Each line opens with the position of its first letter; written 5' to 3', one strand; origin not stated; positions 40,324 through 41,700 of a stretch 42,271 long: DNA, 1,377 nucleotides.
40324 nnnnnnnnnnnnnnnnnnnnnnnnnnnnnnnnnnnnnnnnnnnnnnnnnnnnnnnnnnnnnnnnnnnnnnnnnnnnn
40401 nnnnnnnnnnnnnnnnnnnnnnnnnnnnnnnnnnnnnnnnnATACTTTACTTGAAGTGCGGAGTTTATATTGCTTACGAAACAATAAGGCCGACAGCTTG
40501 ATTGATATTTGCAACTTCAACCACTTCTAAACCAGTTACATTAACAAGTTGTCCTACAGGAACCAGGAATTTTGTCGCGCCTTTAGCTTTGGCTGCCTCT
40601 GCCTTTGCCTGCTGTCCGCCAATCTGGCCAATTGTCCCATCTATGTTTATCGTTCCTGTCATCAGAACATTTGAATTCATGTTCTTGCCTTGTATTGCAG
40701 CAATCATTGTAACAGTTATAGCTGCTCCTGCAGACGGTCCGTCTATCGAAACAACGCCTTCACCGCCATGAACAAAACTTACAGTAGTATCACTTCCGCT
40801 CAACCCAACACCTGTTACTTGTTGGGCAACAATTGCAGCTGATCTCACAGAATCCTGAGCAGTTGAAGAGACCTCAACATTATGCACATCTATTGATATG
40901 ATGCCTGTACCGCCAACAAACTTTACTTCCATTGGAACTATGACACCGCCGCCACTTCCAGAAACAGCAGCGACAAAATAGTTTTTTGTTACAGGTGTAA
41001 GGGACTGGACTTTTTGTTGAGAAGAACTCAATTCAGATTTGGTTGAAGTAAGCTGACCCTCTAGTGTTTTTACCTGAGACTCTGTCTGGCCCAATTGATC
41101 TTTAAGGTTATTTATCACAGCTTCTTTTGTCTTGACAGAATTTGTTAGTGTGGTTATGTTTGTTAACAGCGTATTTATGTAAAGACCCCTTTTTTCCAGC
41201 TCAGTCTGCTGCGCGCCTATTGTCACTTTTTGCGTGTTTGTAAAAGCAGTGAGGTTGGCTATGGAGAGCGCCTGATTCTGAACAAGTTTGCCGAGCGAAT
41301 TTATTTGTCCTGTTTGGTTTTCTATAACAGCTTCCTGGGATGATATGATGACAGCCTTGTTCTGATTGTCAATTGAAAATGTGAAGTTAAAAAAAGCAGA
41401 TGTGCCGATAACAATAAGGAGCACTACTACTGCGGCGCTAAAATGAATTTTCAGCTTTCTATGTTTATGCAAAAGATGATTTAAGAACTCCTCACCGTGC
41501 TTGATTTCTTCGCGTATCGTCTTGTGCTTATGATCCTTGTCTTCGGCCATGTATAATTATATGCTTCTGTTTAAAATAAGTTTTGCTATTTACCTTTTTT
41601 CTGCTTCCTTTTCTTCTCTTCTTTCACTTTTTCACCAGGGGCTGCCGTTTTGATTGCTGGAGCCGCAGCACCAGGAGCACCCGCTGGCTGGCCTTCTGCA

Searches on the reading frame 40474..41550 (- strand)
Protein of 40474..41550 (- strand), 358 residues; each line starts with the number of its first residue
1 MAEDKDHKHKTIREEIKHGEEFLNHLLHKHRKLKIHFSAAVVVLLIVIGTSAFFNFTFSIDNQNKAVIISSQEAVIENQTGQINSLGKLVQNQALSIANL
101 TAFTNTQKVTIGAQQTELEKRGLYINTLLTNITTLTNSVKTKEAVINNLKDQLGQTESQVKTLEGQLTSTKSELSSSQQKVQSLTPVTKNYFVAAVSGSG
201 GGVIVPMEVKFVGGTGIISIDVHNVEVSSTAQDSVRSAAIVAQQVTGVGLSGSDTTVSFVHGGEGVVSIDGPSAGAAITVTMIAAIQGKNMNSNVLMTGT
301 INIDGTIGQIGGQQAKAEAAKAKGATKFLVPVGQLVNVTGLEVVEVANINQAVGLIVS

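Call 74: search_protein_families(library=pfam, proteins=[window:40474-41550:-], max_evalue=0.001)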
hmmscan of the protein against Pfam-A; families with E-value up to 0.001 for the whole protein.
window:40474-41550:- (358 aa): 2 families
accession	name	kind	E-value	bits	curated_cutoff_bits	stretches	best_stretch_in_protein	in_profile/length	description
PF05362.19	Lon_C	-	3e-13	50.2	21.1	1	200-332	38-170/205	Lon protease (S16) C-terminal proteolytic domain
PF24627.1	PUMA_CC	-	6.6e-05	23.3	30.1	1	132-182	3-53/74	PUMA coiled-coil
